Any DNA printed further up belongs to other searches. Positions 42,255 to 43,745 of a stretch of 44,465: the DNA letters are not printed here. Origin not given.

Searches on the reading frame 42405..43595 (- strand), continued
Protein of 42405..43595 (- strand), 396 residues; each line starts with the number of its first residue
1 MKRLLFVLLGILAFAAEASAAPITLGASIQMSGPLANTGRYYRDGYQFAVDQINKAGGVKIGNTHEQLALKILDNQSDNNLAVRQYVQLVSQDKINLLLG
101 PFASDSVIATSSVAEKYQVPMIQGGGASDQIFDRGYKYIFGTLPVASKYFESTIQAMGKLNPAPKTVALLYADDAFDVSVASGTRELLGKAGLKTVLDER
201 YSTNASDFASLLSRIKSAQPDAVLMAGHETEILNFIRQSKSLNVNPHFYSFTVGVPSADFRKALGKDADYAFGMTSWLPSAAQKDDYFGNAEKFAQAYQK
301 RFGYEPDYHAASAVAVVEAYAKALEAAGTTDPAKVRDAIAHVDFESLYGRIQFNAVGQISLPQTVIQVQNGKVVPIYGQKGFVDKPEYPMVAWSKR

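Call 52: search_protein_families(library=ncbifam, max_evalue=1e-10, proteins=[L013:8794-9432:-, L019:8178-10001:+])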
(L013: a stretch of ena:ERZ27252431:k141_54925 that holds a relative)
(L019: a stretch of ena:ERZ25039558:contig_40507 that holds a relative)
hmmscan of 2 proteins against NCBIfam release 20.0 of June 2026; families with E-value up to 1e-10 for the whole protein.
L013:8794-9432:- (213 aa): 31 families (the best 25 are shown)
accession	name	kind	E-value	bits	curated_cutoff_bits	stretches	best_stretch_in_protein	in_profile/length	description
NF052445.1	RespRegMctR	equivalog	4.1e-60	202.7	300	1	2-209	2-204/205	two-component system response regulator MctR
NF007018.1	PRK09483.1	equivalog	1.1e-55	188.7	280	1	1-211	1-210/217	UvrY/SirA/GacA family response regulator transcription factor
NF011896.0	PRK15369.1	equivalog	1.5e-46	158.7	242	1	2-209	4-209/211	two component system response regulator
NF007935.0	PRK10651.1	equivalog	1.7e-41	141.8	250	1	3-194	8-200/216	two-component system response regulator NarL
NF047785.1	respo_reg_MadR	equivalog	4.2e-41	140.6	300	1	2-207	1-206/209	MadR family response regulator transcription factor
NF007708.0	PRK10403.1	equivalog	5.3e-35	120.8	343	1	3-194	8-198/215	nitrate/nitrite response regulator protein NarP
NF007685.0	PRK10360.1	equivalog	2.1e-33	115.8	258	1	1-196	1-184/196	response regulator transcription factor UhpA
NF007419.0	PRK09958.1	equivalog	2.8e-30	105.4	251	1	5-207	4-201/204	acid-sensing system DNA-binding response regulator EvgA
NF006900.1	PRK09390.1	equivalog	4.9e-27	94.8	255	1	4-208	7-201/203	response regulator FixJ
NF007403.0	PRK09935.1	equivalog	2.1e-26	92.9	271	1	3-207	5-207/210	fimbria biosynthesis transcriptional regulator FimZ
NF001965.0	PRK00742.1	subfamily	1.1e-24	87.3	293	1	2-132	4-130/357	chemotaxis-specific protein-glutamate methyltransferase CheB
NF041367.1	CheY_Halo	equivalog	6.9e-23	81.2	200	1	4-116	1-111/114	chemotaxis protein CheY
NF009206.0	PRK12555.1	subfamily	4.2e-21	75.3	342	1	2-172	1-167/340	chemotaxis-specific protein-glutamate methyltransferase CheB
NF008098.0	PRK10840.1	equivalog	3.8e-20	72.3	235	1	2-196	4-197/216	response regulator transcription factor RcsB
NF008677.0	PRK11697.1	equivalog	1.2e-18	67.4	246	1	1-118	1-115/238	two-component system response regulator BtsR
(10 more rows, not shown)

L019:8178-10001:+ (608 aa): 13 families
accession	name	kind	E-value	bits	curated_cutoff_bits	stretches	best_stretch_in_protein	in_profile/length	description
TIGR00229.1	sensory_box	domain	3.6e-52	175.8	22.9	3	255-383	1-126/126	PAS domain S-box protein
NF052443.1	SensHisKinMctS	equivalog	5.2e-43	147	700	1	387-603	233-446/457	two-component system sensor histidine kinase MctS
NF008649.0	PRK11644.1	equivalog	9.8e-34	116.9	408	1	380-603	279-494/499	signal transduction histidine-protein kinase/phosphatase UhpB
NF041777.1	sens_FixL_Rhizob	equivalog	3.7e-31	108.3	850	2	181-435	45-292/485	sensor protein FixL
NF008184.0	PRK10935.1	equivalog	7.4e-25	87.6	553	1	404-604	363-558/565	nitrate/nitrite two-component system sensor histidine kinase NarQ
NF007896.0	PRK10600.1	equivalog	9.5e-23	80.7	578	1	403-603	389-583/598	nitrate/nitrite two-component system sensor histidine kinase NarX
NF047786.1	his_kin_MadS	equivalog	1.1e-22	80.7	500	1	378-602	204-432/434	MadS family sensor histidine kinase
NF052531.1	Strep_LiaS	equivalog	2.2e-21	76.4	450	1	399-602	127-324/328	envelope stress sensor histidine kinase LiaS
NF008468.0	PRK11360.1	equivalog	4.1e-21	75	646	0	253-309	262-318/616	two-component system sensor histidine kinase AtoS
NF052573.1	HisKinEspAMyxo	equivalog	4e-16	58.2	1400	1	231-462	230-441/755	serine histidine kinase EspA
NF008467.0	PRK11359.1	equivalog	5.9e-15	54.3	857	0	269-386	22-137/800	oxygen-sensing cyclic-di-GMP phosphodiesterase DosP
NF046020.1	HisKinCckABruc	equivalog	2.2e-13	49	1000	1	4-298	81-385/868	cell cycle histidine kinase CckA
NF045675.1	PhdiestaseDibA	equivalog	3.7e-13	48.7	980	0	246-398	65-216/623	phosphodiesterase DibA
